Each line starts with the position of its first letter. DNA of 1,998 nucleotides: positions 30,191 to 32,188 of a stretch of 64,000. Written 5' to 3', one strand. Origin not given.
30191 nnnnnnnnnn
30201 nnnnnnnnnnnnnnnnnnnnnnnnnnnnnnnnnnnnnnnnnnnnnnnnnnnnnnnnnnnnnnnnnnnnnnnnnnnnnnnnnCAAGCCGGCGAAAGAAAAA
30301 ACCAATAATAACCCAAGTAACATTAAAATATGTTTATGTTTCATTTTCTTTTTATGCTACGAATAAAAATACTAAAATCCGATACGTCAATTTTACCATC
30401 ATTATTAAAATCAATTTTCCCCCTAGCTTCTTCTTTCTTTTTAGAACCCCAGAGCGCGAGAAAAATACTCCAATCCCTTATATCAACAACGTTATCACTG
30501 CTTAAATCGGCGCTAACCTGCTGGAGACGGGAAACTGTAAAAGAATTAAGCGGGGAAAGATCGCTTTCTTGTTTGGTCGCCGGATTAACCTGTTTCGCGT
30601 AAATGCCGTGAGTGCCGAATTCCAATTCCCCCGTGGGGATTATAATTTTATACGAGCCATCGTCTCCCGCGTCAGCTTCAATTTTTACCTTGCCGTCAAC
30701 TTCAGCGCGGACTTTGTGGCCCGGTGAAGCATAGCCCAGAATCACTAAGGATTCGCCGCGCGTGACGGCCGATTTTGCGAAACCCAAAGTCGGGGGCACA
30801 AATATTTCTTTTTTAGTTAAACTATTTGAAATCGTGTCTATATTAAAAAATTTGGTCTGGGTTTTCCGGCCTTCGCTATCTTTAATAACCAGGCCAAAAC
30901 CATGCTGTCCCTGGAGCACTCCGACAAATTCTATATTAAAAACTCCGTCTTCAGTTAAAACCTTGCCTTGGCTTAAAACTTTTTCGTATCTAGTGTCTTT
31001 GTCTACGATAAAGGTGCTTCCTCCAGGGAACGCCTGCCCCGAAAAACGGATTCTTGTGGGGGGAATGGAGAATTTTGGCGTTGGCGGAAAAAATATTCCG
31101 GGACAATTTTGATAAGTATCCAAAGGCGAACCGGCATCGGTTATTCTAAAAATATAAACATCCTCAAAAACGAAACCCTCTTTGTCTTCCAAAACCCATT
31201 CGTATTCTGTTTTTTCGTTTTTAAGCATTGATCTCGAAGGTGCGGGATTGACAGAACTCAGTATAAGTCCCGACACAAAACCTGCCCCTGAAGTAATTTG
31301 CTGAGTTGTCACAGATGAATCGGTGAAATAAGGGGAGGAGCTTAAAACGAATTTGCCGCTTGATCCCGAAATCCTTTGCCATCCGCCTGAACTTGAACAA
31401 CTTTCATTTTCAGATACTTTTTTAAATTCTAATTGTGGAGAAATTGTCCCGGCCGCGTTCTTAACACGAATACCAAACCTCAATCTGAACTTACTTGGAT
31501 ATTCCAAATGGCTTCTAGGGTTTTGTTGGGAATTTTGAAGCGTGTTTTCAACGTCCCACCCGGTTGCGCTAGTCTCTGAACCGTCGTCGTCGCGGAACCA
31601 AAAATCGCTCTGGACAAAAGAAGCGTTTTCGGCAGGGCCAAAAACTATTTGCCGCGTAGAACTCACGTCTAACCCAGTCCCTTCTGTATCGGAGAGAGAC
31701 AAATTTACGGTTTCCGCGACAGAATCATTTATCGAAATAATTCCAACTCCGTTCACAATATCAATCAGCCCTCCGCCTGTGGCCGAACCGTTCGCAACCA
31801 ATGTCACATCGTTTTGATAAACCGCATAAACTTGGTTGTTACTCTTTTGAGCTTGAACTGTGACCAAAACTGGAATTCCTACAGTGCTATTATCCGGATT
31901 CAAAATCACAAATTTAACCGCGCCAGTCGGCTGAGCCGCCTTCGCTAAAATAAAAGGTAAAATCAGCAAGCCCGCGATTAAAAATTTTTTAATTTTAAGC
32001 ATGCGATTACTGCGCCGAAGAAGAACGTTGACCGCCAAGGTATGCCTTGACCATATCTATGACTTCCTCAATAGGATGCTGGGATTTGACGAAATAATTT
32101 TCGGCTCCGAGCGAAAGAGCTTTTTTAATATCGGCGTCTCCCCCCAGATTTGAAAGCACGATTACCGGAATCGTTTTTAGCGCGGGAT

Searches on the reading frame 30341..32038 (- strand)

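Call 91: search_protein_families(library=pfam, proteins=[window:30341-32038:-], max_evalue=0.001)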
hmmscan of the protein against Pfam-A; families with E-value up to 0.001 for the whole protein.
window:30341-32038:- (565 aa): 1 family
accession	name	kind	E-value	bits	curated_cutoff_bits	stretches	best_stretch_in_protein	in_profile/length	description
PF00404.24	Dockerin_1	-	3e-05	24.6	22.9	1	510-562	2-56/57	Dockerin type I domain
